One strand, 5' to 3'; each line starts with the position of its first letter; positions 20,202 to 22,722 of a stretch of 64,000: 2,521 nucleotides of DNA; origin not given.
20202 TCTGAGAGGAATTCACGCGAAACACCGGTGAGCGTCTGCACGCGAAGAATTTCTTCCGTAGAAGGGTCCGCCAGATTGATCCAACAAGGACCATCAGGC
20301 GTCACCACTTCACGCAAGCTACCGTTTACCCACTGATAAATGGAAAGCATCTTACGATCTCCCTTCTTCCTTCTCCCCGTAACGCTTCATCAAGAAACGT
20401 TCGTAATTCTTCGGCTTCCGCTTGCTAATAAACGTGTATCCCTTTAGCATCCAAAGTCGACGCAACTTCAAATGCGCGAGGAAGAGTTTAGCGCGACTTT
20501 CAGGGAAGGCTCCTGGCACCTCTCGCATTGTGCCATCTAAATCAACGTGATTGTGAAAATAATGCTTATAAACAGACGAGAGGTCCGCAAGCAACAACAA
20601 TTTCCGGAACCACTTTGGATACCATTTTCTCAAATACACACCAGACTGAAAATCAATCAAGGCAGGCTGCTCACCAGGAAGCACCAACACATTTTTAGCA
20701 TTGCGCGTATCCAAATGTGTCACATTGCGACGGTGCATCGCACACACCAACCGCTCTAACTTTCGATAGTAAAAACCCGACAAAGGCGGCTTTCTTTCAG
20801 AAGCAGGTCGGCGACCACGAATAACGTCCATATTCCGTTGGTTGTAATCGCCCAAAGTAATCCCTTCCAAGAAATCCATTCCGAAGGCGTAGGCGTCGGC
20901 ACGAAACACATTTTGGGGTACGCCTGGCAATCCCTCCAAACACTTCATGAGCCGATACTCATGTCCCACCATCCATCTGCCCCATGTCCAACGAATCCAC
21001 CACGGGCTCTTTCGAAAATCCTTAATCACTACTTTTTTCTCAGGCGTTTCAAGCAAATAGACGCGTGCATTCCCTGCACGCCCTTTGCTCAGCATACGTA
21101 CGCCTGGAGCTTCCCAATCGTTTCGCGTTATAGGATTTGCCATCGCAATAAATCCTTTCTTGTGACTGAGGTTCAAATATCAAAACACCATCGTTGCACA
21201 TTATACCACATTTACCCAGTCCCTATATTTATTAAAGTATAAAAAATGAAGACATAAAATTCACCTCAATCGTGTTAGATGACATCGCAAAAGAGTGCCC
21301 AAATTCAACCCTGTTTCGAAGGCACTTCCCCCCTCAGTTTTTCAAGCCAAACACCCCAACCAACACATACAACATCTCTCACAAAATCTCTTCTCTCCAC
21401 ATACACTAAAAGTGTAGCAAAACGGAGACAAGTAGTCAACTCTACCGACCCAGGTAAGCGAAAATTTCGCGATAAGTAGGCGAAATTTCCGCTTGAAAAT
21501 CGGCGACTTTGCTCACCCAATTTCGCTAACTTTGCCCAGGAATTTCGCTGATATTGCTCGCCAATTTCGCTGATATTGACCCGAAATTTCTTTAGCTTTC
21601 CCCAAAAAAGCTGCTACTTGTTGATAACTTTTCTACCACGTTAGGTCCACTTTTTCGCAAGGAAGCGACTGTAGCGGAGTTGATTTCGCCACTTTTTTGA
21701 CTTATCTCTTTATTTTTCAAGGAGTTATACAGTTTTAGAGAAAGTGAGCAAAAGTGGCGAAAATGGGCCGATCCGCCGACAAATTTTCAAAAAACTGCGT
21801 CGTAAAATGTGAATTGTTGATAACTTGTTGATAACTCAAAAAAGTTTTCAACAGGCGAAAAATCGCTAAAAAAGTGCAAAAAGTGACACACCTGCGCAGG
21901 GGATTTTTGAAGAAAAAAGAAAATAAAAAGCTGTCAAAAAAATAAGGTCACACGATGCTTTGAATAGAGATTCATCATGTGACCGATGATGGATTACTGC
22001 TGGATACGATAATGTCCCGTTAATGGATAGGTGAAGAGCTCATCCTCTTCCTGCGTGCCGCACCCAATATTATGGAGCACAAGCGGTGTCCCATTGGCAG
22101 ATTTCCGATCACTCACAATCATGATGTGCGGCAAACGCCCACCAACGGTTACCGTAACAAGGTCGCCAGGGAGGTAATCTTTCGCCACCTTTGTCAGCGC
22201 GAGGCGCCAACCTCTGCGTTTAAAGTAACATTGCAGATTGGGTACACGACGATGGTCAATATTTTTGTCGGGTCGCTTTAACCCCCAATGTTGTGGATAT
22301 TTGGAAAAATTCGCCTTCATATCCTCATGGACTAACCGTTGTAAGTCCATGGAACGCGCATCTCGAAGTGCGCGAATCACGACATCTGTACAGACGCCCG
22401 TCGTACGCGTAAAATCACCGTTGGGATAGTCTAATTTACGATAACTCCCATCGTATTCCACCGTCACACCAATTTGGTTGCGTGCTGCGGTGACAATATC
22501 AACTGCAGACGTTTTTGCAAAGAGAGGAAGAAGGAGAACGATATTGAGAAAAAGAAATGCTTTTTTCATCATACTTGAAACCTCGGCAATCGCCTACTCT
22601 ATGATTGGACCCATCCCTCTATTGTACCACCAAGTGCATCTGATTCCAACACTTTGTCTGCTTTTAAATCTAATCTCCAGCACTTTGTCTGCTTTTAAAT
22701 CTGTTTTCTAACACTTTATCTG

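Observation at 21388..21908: Copy A of a paired ~520-bp non-coding element built from 22-bp-phased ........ iterons and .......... boxes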

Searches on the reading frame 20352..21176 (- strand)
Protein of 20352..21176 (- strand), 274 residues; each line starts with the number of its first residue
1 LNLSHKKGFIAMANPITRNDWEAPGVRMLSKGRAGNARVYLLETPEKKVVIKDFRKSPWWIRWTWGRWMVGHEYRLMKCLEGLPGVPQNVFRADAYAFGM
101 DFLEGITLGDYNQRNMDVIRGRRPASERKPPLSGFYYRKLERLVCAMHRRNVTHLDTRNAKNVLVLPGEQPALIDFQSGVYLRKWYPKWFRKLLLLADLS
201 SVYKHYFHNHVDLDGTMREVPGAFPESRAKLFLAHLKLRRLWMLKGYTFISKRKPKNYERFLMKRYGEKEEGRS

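Call 42: search_protein_families(library=pfam, proteins=[window:20352-21176:-])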
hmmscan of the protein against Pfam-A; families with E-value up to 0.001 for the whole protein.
window:20352-21176:- (274 aa): 0 families

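Call 55: find_encoding_contigs(protein=window:20352-21176:-, flank=6000, max_places=10)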
Protein window:20352-21176:- (274 aa): no gene with exactly this product is on record in the collection.

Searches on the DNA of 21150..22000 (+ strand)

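Call 29: search_rna_families(source=window, start=21150, end=22000, threshold=evalue, max_evalue=10)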
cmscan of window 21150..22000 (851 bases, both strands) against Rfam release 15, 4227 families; matches with E-value up to 10: 11.
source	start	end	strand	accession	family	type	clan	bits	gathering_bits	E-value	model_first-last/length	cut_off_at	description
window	21874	21998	+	RF01589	plasmodium_snoR11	Gene; snRNA; snoRNA; HACA-box;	-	21.6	80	1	1-207/207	no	small nucleolar RNA snoR11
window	21764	21868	+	RF01978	HOTAIRM1_4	Gene; lncRNA;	-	17.7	40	7.1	1-102/102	no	HOX antisense intergenic RNA myeloid 1 conserved region 4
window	21684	21763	+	RF00726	mir-87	Gene; miRNA;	-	17.4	49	0.9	1-79/79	no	mir-87 microRNA precursor family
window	21731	21905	-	RF01971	RMST_10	Gene; lncRNA;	-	17.3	55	3.4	1-154/154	no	Rhabdomyosarcoma 2 associated transcript conserved region 10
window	21692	21844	+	RF00648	MIR396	Gene; miRNA;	-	16.5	80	3.1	19-99/118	no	MIR396 microRNA precursor family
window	21684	21764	+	RF04127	MIR8007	Gene; miRNA;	-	16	195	2.4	1-226/226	no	MIR8007 microRNA precursor family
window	21918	21995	-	RF01697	Chlorobi-RRM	Cis-reg;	-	14.2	45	8.3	1-73/73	no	Chlorobi-RRM RNA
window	21479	21591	+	RF02489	GlsR26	Gene; snRNA; snoRNA; HACA-box;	-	13.8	100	7.7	1-114/114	no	Small nucleolar RNA GlsR26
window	21333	21416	-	RF02207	WT1-AS_5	Gene; lncRNA;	-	13.6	80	1.5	1-79/79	no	WT1 antisense RNA conserved region 5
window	21772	21903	-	RF00015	U4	Gene; snRNA; splicing;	CL00007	12.9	46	2.9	1-138/138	no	U4 spliceosomal RNA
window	21375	21428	-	RF00612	SNORD75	Gene; snRNA; snoRNA; CD-box;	-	12.7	50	8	1-62/62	no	Small nucleolar RNA SNORD75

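Call 52: search_dna_similar(query=window:21381-21914:+, collection=plasmids, mode=distant, max_rows=10)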
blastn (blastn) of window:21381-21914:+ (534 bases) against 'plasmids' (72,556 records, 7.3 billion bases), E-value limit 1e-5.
No match.

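Call 53: search_dna_similar(query=window:21381-21914:+, collection=phages, mode=distant, max_rows=10)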
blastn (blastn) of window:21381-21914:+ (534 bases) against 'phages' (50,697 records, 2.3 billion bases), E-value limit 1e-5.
No match.

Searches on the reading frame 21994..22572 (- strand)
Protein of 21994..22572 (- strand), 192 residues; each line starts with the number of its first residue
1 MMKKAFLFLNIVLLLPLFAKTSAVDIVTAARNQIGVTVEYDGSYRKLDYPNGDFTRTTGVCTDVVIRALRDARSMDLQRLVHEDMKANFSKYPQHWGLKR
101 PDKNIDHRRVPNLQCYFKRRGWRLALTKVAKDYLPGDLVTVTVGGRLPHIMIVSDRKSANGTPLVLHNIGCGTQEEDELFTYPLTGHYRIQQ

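Call 12: find_encoding_contigs(protein=window:21994-22572:-, flank=10000, max_places=10)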
Protein window:21994-22572:- (192 aa): 8 contigs read that carry it; 2 places shown.
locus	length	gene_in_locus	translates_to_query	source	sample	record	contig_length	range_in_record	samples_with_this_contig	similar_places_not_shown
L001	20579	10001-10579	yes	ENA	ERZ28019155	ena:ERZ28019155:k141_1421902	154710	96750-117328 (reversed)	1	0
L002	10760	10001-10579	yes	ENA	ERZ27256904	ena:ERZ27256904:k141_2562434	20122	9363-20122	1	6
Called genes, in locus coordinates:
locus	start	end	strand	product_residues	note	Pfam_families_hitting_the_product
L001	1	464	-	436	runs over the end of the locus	PF00815:Histidinol_dh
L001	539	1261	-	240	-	-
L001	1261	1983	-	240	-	PF01027:Bax1-I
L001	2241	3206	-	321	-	PF03547:Mem_trans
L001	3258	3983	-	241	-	PF13641:Glyco_tranf_2_3 (weak), PF00535:Glycos_transf_2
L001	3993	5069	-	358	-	PF04551:GcpE, PF26540:GcpE_C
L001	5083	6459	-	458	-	PF02163:Peptidase_M50, PF00595:PDZ (faint), PF13180:PDZ_2 (weak), PF17820:PDZ_6 (weak)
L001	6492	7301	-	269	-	PF02811:PHP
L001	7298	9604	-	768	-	PF08206:OB_RNB (faint), PF17876:CSD2, PF00575:S1 (faint), PF00773:RNB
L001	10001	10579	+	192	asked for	PF06940:DUF1287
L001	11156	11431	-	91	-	-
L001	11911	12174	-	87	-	-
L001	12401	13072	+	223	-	PF01618:MotA_ExbB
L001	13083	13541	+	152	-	PF02472:ExbD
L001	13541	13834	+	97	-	-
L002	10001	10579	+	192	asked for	PF06940:DUF1287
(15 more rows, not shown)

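Call 42: search_protein_families(library=pfam, proteins=[window:21994-22572:-])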
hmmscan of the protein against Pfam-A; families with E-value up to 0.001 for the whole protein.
window:21994-22572:- (192 aa): 1 family
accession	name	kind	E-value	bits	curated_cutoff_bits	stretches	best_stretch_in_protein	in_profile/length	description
PF06940.17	DUF1287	-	2.3e-68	229.5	25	1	27-189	1-162/163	Domain of unknown function (DUF1287)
